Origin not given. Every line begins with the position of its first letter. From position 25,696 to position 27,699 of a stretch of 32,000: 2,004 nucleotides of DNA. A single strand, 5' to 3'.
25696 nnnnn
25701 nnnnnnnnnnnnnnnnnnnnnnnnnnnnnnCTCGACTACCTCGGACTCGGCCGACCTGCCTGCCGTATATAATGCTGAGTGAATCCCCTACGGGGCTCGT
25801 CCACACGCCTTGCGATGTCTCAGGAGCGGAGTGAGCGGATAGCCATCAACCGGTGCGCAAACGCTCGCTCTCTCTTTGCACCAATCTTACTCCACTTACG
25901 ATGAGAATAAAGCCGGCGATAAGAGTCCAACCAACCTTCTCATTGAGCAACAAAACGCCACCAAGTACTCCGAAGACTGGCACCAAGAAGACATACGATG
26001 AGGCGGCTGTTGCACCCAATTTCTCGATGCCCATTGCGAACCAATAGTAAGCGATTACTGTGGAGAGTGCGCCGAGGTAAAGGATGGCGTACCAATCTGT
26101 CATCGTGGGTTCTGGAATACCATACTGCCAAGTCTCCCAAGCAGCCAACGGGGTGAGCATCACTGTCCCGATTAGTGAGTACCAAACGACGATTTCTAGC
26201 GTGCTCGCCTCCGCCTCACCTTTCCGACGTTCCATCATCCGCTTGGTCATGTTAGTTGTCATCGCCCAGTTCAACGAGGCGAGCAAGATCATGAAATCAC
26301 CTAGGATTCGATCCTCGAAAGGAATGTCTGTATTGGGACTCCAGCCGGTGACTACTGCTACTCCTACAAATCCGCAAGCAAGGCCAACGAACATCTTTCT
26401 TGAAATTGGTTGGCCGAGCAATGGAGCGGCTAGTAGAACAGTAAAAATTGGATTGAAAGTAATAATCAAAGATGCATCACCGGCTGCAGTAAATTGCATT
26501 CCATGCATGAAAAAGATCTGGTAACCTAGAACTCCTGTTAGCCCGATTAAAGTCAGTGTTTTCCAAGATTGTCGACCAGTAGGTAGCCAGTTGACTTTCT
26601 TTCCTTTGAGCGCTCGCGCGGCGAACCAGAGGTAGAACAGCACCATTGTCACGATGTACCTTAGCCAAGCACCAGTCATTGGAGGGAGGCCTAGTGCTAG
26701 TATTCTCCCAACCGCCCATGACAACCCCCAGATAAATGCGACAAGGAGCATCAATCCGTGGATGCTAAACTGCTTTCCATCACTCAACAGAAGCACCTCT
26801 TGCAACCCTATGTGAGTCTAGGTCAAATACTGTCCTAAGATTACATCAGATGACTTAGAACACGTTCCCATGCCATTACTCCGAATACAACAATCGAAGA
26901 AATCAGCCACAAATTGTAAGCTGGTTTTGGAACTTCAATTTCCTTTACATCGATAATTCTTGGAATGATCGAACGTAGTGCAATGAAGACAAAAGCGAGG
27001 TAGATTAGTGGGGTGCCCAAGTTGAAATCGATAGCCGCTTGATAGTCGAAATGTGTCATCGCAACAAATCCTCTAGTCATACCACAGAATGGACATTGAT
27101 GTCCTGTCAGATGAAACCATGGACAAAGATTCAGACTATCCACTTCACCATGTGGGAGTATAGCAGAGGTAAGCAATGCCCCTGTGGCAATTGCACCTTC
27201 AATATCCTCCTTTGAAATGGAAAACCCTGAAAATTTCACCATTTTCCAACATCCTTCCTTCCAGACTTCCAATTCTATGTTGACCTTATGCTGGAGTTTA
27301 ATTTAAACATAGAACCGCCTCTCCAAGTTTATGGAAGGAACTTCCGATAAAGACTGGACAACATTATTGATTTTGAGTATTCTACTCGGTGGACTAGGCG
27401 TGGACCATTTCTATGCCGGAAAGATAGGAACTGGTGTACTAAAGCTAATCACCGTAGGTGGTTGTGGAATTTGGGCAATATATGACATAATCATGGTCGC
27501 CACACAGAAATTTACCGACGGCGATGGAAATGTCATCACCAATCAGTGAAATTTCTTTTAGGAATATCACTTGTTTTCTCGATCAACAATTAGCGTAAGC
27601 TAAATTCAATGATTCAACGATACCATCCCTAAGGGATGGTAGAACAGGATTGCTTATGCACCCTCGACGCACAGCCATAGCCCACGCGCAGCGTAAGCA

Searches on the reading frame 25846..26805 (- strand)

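Call 99: search_protein_families(library=pfam, proteins=[window:25846-26805:-], max_evalue=0.5)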
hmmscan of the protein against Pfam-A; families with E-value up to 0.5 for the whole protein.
window:25846-26805:- (319 aa): 2 families
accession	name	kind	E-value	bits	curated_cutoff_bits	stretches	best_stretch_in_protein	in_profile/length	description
PF00892.27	EamA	-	1.7e-43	148.6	28.2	2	168-309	2-133/135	EamA-like transporter family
PF03151.22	TPT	-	5.4e-08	33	30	1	41-223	30-198/291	Triose-phosphate Transporter family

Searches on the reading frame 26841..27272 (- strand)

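Call 99: search_protein_families(library=pfam, proteins=[window:26841-27272:-], max_evalue=0.5)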
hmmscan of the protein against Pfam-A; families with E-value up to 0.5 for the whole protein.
window:26841-27272:- (143 aa): 1 family
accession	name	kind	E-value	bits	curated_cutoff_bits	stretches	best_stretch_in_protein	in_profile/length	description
PF10825.13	DUF2752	-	1.5e-12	47.8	27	1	50-97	1-48/49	Protein of unknown function (DUF2752)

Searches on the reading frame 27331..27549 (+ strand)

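Call 99: search_protein_families(library=pfam, proteins=[window:27331-27549:+], max_evalue=0.5)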
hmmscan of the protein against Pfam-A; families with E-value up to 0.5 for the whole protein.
window:27331-27549:+ (72 aa): 1 family
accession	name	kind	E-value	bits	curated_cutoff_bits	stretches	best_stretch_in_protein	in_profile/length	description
PF05154.21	TM2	-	2.2e-18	66.6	27.9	1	6-54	2-51/51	TM2 domain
